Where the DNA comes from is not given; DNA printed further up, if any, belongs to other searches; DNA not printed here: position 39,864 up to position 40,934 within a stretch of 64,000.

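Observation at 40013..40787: Protein with about 15% methionine and MxM runs on a LolA-like scaffold. Candidate Cu(I)/Ag(I)-binding or sacrificial antioxidant protein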

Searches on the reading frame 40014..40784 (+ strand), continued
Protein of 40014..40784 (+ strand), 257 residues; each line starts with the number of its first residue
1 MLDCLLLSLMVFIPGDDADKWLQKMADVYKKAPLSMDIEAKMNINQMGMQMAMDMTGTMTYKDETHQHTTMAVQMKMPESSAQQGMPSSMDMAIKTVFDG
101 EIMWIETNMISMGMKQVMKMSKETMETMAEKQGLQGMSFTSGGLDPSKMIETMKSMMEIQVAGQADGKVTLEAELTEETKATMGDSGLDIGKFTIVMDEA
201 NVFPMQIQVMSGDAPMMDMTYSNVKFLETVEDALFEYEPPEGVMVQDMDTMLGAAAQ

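Call 52: search_protein_families(library=ncbifam, proteins=[L011:5279-5782:+, L011:5849-7153:+, L011:7217-7882:+, L011:7848-10376:+, L011:10364-12706:+, L011:12758-13276:+, L011:13710-14744:+, L011:2649-4064:-, L011:4468-5253:+], max_evalue=0.00001)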
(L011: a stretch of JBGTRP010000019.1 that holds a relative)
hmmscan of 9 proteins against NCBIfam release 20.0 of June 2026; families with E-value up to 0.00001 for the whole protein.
L011:5279-5782:+ (167 aa): 0 families

L011:5849-7153:+ (434 aa): 6 families
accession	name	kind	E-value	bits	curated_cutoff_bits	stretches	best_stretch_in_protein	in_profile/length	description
TIGR02212.1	lolCE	equivalog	1.4e-70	238.3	362.45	1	17-433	2-410/411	lipoprotein-releasing ABC transporter permease subunit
NF008076.0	PRK10814.1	exception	8.3e-43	146.9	473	1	19-434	7-399/399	lipoprotein-releasing ABC transporter permease subunit LolC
NF008357.0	PRK11146.1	exception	1.3e-32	113.2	439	1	18-431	6-411/414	lipoprotein-releasing ABC transporter permease subunit LolE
TIGR02213.1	lolE_release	exception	6.5e-28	97.7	540.35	1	19-431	4-408/411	lipoprotein-releasing ABC transporter permease subunit LolE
TIGR03434.1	ADOP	subfamily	2.2e-13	49.2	622.3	1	298-434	682-803/803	ADOP family duplicated permease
NF007826.0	PRK10535.1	equivalog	3.4e-08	32.2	966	1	302-432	528-646/648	macrolide ABC transporter ATP-binding protein/permease MacB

L011:7217-7882:+ (221 aa): 186 families (the best 25 are shown)
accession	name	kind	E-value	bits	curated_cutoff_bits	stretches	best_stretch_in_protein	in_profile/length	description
TIGR02211.1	LolD_lipo_ex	equivalog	4.8e-74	248.6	307.75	1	5-212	2-209/221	lipoprotein-releasing ABC transporter ATP-binding protein LolD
NF008639.0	PRK11629.1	equivalog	1.6e-62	210.9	360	1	3-213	5-215/234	lipoprotein-releasing ABC transporter ATP-binding protein LolD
NF007879.0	PRK10584.1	equivalog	4.4e-60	203.2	336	1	4-214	6-216/228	putative ABC transporter ATP-binding protein YbbA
TIGR02982.1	heterocyst_DevA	subfamily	7e-56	189.3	295.8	1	5-214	2-211/220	ABC exporter ATP-binding subunit, DevA family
NF007826.0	PRK10535.1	equivalog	7.2e-55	186.4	966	1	1-216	1-215/648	macrolide ABC transporter ATP-binding protein/permease MacB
TIGR02673.1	FtsE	equivalog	8.3e-54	182.5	264.85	1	5-211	2-203/214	cell division ATP-binding protein FtsE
TIGR03608.1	L_ocin_972_ABC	subfamily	3.1e-53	180.3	254.85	1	7-214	1-203/206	putative bacteriocin export ABC transporter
NF038007.1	ABC_ATP_DarD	equivalog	5.1e-51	173.2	375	1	5-214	2-210/218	darobactin export ABC transporter ATP-binding protein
TIGR02315.1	ABC_phnC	equivalog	2e-47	161.7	266.1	1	5-209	2-210/243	phosphonate ABC transporter ATP-binding protein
TIGR03265.1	PhnT2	equivalog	7.8e-46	156.9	457.7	1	2-206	2-196/353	putative 2-aminoethylphosphonate ABC transporter ATP-binding protein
NF006987.0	PRK09452.1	equivalog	1.5e-45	155.5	482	1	3-206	16-209/378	spermidine/putrescine ABC transporter ATP-binding protein PotA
NF040933.2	ABC_arch_GlcV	equivalog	3e-44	151.4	450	1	6-206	4-203/357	glucose ABC transporter ATP-binding protein GlcV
TIGR00968.1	3a0106s01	subfamily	1.1e-42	146.2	342.75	1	7-208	3-194/237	sulfate ABC transporter ATP-binding protein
NF007027.0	PRK09493.1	equivalog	1.7e-42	145.4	379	1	7-209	4-200/240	glutamine ABC transporter ATP-binding protein GlnQ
TIGR03005.1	ectoine_ehuA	equivalog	2.4e-42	144.9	345.4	1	8-208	4-210/252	ectoine/hydroxyectoine ABC transporter ATP-binding protein EhuA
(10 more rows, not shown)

L011:7848-10376:+ (842 aa): 17 families
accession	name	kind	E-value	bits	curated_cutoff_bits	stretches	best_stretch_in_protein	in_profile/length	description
TIGR03346.1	chaperone_ClpB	equivalog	1.9e-263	876.7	1232.1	2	429-822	462-852/853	ATP-dependent chaperone ClpB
TIGR02639.1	ClpA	equivalog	2.6e-237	789.6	993.15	1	34-800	5-719/734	ATP-dependent Clp protease ATP-binding subunit ClpA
NF008118.0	PRK10865.1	equivalog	6.5e-211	702.5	1417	2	435-809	473-841/857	ATP-dependent chaperone ClpB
NF033607.0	disagg_AAA_ClpG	exception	2.5e-205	684.3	1900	1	28-809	87-869/932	AAA family protein disaggregase ClpG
TIGR03345.1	VI_ClpV1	equivalog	3e-205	684.2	884.95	2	34-485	5-477/852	type VI secretion system ATPase TssH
NF033606.1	heat_AAA_ClpK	exception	5.7e-202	673.1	1900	1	34-799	116-882/949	heat shock survival AAA family ATPase ClpK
NF008263.0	PRK11034.1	equivalog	5.6e-188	626.3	1350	2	181-458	166-447/758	ATP-dependent Clp protease ATP-binding subunit ClpA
NF003745.1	PRK05342.1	equivalog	2.4e-14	53.1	359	0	510-581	54-133/418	ATP-dependent Clp protease ATP-binding subunit ClpX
TIGR00382.1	clpX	equivalog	4.7e-09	35.7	370.75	0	511-581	62-141/414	ATP-dependent protease ATP-binding subunit ClpX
NF009067.0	PRK12402.1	equivalog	2.2e-08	33.4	317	0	200-317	14-124/340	replication factor C small subunit 2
TIGR02928.1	TIGR02928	subfamily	1.4e-07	30.7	181.3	0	190-246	4-64/366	orc1/cdc6 family replication initiation protein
NF005304.0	PRK06835.1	equivalog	4.8e-07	29.2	215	0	539-597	165-223/330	ATP-binding protein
NF006616.1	PRK09183.1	subfamily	7.5e-07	28.7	300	0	163-302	39-171/253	IS21-like element helper ATPase IstB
NF003229.0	PRK04195.1-5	equivalog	7.6e-07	28.2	280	0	222-270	44-91/413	replication factor C large subunit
NF001679.0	PRK00440.1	equivalog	1.7e-06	27.3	303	0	555-585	37-67/322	replication factor C small subunit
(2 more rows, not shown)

L011:10364-12706:+ (780 aa): 6 families
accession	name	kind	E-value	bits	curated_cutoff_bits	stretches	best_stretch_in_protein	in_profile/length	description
TIGR03303.1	OM_YaeT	equivalog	3.3e-138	462.2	297.15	1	26-780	3-741/741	outer membrane protein assembly factor BamA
NF008287.0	PRK11067.1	subfamily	8.5e-51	173.2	1181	1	13-680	11-671/802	outer membrane protein assembly factor BamA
NF047950.2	ATportTamA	equivalog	1.2e-22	80.2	625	1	387-764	194-555/569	autotransporter assembly complex protein TamA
NF052279.1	lipo_TamL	exception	8.2e-19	67.5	400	1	657-727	601-674/747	translocation and assembly module lipoprotein TamL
NF058613.1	OMPAssmBamADein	equivalog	8.9e-14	50.4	1050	1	300-490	337-523/857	outer membrane protein assembly factor BamA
TIGR00992.1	3a0901s03IAP75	subfamily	9e-12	44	1163.25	1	303-522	198-441/718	IAP75 family chloroplast envelope protein translocase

L011:12758-13276:+ (172 aa): 0 families

L011:13710-14744:+ (344 aa): 6 families
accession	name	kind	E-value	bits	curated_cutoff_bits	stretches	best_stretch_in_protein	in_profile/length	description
NF009667.0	PRK13188.1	equivalog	3.9e-63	213.7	465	1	191-341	313-463/464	bifunctional UDP-3-O-[3-hydroxymyristoyl] N-acetylglucosamine deacetylase/3-hydroxyacyl-ACP dehydratase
TIGR01750.1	fabZ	equivalog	5.8e-58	194.7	155.15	1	199-336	1-140/141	3-hydroxyacyl-ACP dehydratase FabZ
NF000582.1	PRK00006.1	equivalog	3e-57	192.4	113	1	200-336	1-136/137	3-hydroxyacyl-ACP dehydratase FabZ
NF058663.1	cispen_cyc_AmcE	equivalog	4.3e-22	78.8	140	1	202-340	7-143/153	cispentacin biosynthesis cyclizing decarboxylase AmcE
NF003509.0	PRK05174.1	equivalog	3.2e-08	33.6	124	1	212-302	32-126/172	bifunctional 3-hydroxydecanoyl-ACP dehydratase/trans-2-decenoyl-ACP isomerase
TIGR01749.1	fabA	equivalog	2.7e-06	27.4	238.15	1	213-305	30-126/169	3-hydroxyacyl-[acyl-carrier-protein] dehydratase FabA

L011:2649-4064:- (471 aa): 7 families
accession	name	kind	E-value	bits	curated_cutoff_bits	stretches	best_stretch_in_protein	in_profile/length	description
NF006771.0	PRK09290.1-5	subfamily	1.7e-09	36.7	399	1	262-337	59-134/413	allantoate amidohydrolase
TIGR01879.1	hydantase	subfamily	4.8e-09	35.6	204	1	261-335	52-125/401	hydantoinase/carbamoylase family amidase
NF058540.1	Ncarbamyl_ErtE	equivalog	1e-08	34.2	520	1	261-337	61-136/418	N-carbamyl-l-glutamate amidohydrolase ErtE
NF045908.1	AminopepLapALeg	equivalog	1.3e-07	30.8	600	1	269-344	197-273/396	aminopeptidase LapA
NF009527.0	PRK12891.1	subfamily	1.8e-06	27.2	461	1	250-337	53-138/426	Zn-dependent hydrolase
NF006770.0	PRK09290.1-4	equivalog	3.2e-06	26.1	372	1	271-337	65-130/403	allantoate amidohydrolase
NF009531.0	PRK12893.1-5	equivalog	9.5e-06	24.3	486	0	261-339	60-137/421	Zn-dependent hydrolase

L011:4468-5253:+ (261 aa): 0 families

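Call 59: search_protein_families(library=pfam, proteins=[P0085, P0087, P0104, P0107, P0113, P0114, P0117, P0124, P0132, P0138], max_evalue=0.01)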
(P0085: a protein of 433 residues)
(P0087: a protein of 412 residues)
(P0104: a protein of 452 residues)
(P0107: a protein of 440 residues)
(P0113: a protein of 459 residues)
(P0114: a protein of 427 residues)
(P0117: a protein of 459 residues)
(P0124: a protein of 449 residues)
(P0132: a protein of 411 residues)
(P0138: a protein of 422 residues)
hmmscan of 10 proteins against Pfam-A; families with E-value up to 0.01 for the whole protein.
P0085 (433 aa): 6 families
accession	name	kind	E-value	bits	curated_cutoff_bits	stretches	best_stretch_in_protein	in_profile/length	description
PF08534.16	Redoxin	-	5.7e-21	75.3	26.6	1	294-422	1-137/148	Redoxin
PF00578.27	AhpC-TSA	-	9.4e-21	74.5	26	1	295-415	1-123/124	AhpC/TSA family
PF13905.12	Thioredoxin_8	-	1.8e-18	67.1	27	1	319-413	1-94/94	Thioredoxin-like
PF00085.26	Thioredoxin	-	1.7e-07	31.6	23.5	1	319-368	18-66/103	Thioredoxin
PF13098.12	Thioredoxin_2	-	5.9e-06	27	27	1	318-431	4-104/104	Thioredoxin-like domain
PF00255.25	GSHPx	-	0.0061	16.6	27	0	308-358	10-59/108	Glutathione peroxidase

P0087 (412 aa): 7 families
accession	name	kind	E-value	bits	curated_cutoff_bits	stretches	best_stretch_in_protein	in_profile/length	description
PF00578.27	AhpC-TSA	-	4.6e-23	81.9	26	1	275-393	2-122/124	AhpC/TSA family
PF08534.16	Redoxin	-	1.1e-21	77.6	26.6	1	275-400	3-136/148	Redoxin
PF13905.12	Thioredoxin_8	-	3.1e-19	69.5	27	1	298-391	1-93/94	Thioredoxin-like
PF00085.26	Thioredoxin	-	1.3e-09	38.4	23.5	1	298-344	18-63/103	Thioredoxin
PF13098.12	Thioredoxin_2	-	6.3e-06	26.9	27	1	297-409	4-103/104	Thioredoxin-like domain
PF00255.25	GSHPx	-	2.4e-05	24.3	27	1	281-337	4-59/108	Glutathione peroxidase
PF02630.20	SCO1-SenC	-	0.00054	20.4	22.8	1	280-348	3-74/134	SCO1/SenC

P0104 (452 aa): 7 families
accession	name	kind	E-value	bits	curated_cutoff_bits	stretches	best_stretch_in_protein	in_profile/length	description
PF08534.16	Redoxin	-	2.5e-22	79.7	26.6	1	312-439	2-137/148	Redoxin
PF00578.27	AhpC-TSA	-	2.5e-22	79.5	26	1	312-432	1-123/124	AhpC/TSA family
PF13905.12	Thioredoxin_8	-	1.8e-15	57.5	27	1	336-428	1-92/94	Thioredoxin-like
PF00085.26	Thioredoxin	-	5.7e-07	29.9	23.5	1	336-383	18-64/103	Thioredoxin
PF00255.25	GSHPx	-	1.8e-05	24.7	27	1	318-375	3-59/108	Glutathione peroxidase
PF02630.20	SCO1-SenC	-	0.0023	18.3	22.8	0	318-386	3-74/134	SCO1/SenC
PF13098.12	Thioredoxin_2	-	0.0051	17.6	27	1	335-429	4-86/104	Thioredoxin-like domain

P0107 (440 aa): 6 families
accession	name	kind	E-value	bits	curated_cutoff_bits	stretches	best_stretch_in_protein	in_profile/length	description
PF00578.27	AhpC-TSA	-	7.5e-23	81.3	26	1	299-418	1-122/124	AhpC/TSA family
PF08534.16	Redoxin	-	9.5e-22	77.8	26.6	1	299-422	2-133/148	Redoxin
PF13905.12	Thioredoxin_8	-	3.3e-18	66.2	27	1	323-417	1-94/94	Thioredoxin-like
PF00085.26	Thioredoxin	-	1.9e-08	34.6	23.5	1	323-385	18-80/103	Thioredoxin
PF13098.12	Thioredoxin_2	-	3.6e-06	27.7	27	1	322-418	4-88/104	Thioredoxin-like domain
PF00255.25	GSHPx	-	2.9e-05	24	27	1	305-362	3-59/108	Glutathione peroxidase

P0113 (459 aa): 3 families
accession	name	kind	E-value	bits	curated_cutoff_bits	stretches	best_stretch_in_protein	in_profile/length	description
PF00578.27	AhpC-TSA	-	4.2e-22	78.8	26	1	311-430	2-123/124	AhpC/TSA family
PF08534.16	Redoxin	-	3.1e-18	66.4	26.6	1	309-437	1-137/148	Redoxin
PF13905.12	Thioredoxin_8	-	1.1e-13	51.7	27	1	334-426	1-92/94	Thioredoxin-like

P0114 (427 aa): 7 families
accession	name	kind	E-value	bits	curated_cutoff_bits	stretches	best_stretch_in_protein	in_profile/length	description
PF00578.27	AhpC-TSA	-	9.7e-28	97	26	1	292-405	3-123/124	AhpC/TSA family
PF08534.16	Redoxin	-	2.3e-24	86.3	26.6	1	293-413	5-138/148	Redoxin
PF13905.12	Thioredoxin_8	-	9.9e-13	48.7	27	1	314-403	1-94/94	Thioredoxin-like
PF00085.26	Thioredoxin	-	4.2e-11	43.2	23.5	1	305-401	8-83/103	Thioredoxin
PF13098.12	Thioredoxin_2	-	2.2e-05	25.2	27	1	314-415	5-98/104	Thioredoxin-like domain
PF00837.23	T4_deiodinase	-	0.0022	17.8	27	1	292-353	77-140/237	Iodothyronine deiodinase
PF14595.12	Thioredoxin_9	-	0.0033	17.8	25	0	311-376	38-102/129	Thioredoxin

P0117 (459 aa): 6 families
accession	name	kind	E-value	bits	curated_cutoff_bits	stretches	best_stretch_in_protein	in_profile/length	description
PF00578.27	AhpC-TSA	-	5.3e-23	81.7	26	1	319-439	1-123/124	AhpC/TSA family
PF08534.16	Redoxin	-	2.9e-17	63.3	26.6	1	320-442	3-133/148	Redoxin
PF13905.12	Thioredoxin_8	-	6.4e-17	62.1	27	1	343-437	1-94/94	Thioredoxin-like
PF00085.26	Thioredoxin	-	2.7e-07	31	23.5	1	344-394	19-68/103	Thioredoxin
PF00255.25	GSHPx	-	0.0011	18.9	27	1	325-382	3-59/108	Glutathione peroxidase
PF13098.12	Thioredoxin_2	-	0.0039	17.9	27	1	342-436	4-86/104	Thioredoxin-like domain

P0124 (449 aa): 9 families
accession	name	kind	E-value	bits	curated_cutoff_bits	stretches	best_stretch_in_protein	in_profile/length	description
PF00578.27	AhpC-TSA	-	8.2e-27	94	26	1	306-426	2-124/124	AhpC/TSA family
PF08534.16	Redoxin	-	1.7e-24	86.7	26.6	1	304-431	1-136/148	Redoxin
PF13905.12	Thioredoxin_8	-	2e-20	73.3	27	1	329-423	1-94/94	Thioredoxin-like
PF00085.26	Thioredoxin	-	8.3e-08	32.6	23.5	1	330-380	19-68/103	Thioredoxin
PF13098.12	Thioredoxin_2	-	5.4e-06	27.1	27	1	329-423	5-87/104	Thioredoxin-like domain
PF00255.25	GSHPx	-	1.9e-05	24.6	27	1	311-368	3-59/108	Glutathione peroxidase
PF03888.20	MucB_RseB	-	0.00026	21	22.3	0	215-259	131-175/178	MucB/RseB N-terminal domain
PF09865.15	DUF2092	-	0.001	18.9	21.2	1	228-268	168-208/212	Predicted periplasmic protein (DUF2092)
PF03548.22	LolA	-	0.0047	17.1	23.6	0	211-261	117-165/165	Outer membrane lipoprotein carrier protein LolA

P0132 (411 aa): 7 families
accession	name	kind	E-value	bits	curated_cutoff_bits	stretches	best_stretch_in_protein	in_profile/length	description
PF00578.27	AhpC-TSA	-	1.6e-27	96.4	26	1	273-393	1-123/124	AhpC/TSA family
PF08534.16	Redoxin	-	6.6e-25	88.1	26.6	1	274-397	3-134/148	Redoxin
PF13905.12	Thioredoxin_8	-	1.1e-18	67.7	27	1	297-391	1-94/94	Thioredoxin-like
PF00085.26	Thioredoxin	-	1e-06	29.1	23.5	1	297-344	18-64/103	Thioredoxin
PF13098.12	Thioredoxin_2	-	1.2e-06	29.3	27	1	296-394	4-90/104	Thioredoxin-like domain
PF00255.25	GSHPx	-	4.9e-05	23.3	27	1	280-336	4-59/108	Glutathione peroxidase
PF17131.11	LolA_like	-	0.00074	19.7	30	1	150-230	66-136/184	Outer membrane lipoprotein-sorting protein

P0138 (422 aa): 6 families
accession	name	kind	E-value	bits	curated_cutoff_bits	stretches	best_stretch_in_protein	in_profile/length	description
PF00578.27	AhpC-TSA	-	7.8e-18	65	26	1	288-404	5-123/124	AhpC/TSA family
PF08534.16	Redoxin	-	8.3e-18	65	26.6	1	283-410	2-136/148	Redoxin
PF13905.12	Thioredoxin_8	-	1.1e-15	58.2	27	1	308-402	1-94/94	Thioredoxin-like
PF00085.26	Thioredoxin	-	3.2e-06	27.5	23.5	1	309-352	19-61/103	Thioredoxin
PF13098.12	Thioredoxin_2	-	0.00026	21.7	27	1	308-403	5-88/104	Thioredoxin-like domain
PF00255.25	GSHPx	-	0.00035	20.5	27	1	293-347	6-59/108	Glutathione peroxidase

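Call 62: find_encoding_contigs(protein=P0104, flank=8000, max_places=3)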
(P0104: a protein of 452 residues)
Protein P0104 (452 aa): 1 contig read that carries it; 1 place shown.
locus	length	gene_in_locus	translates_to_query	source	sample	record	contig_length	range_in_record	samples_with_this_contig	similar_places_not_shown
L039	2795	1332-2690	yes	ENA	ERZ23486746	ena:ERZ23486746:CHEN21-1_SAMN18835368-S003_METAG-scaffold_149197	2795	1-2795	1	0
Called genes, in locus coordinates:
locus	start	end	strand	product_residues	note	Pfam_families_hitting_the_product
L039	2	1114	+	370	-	?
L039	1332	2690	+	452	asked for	PF08534:Redoxin, PF00255:GSHPx (faint), PF00578:AhpC-TSA, PF00085:Thioredoxin (weak), PF13905:Thioredoxin_8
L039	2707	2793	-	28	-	?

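Call 63: find_encoding_contigs(protein=P0085, flank=8000, max_places=3)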
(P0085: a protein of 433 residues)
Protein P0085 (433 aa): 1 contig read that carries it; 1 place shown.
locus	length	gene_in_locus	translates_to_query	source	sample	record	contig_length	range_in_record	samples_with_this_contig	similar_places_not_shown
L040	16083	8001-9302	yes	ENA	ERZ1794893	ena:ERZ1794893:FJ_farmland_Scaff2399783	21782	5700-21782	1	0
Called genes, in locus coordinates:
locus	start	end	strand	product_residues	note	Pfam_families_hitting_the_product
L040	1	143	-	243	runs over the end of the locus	PF04402:SIMPL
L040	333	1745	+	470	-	PF07287:AtuA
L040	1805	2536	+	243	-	-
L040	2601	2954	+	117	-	PF23544:AtuA_ferredoxin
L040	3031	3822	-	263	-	PF04029:2-ph_phosp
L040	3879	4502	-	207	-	PF16694:Cytochrome_P460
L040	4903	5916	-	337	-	PF07992:Pyr_redox_2, PF13738:Pyr_redox_3, PF13434:Lys_Orn_oxgnase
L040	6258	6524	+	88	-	PF15731:MqsA_antitoxin (weak)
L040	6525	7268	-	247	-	PF01507:PAPS_reduct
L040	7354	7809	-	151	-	PF02566:OsmC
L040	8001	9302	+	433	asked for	PF00578:AhpC-TSA, PF08534:Redoxin, PF13098:Thioredoxin_2 (weak), PF00085:Thioredoxin (weak), PF13905:Thioredoxin_8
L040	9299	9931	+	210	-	PF13489:Methyltransf_23, PF01209:Ubie_methyltran, PF13847:Methyltransf_31, PF08241:Methyltransf_11, PF08242:Methyltransf_12, PF13649:Methyltransf_25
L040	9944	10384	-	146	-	PF14489:QueF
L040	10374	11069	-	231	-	PF01242:PTPS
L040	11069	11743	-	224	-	PF04055:Radical_SAM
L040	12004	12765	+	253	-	PF00535:Glycos_transf_2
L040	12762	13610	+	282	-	PF13489:Methyltransf_23, PF13649:Methyltransf_25, PF08241:Methyltransf_11, PF08242:Methyltransf_12 (weak)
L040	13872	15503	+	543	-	PF01676:Metalloenzyme, PF06415:iPGM_N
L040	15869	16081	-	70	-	?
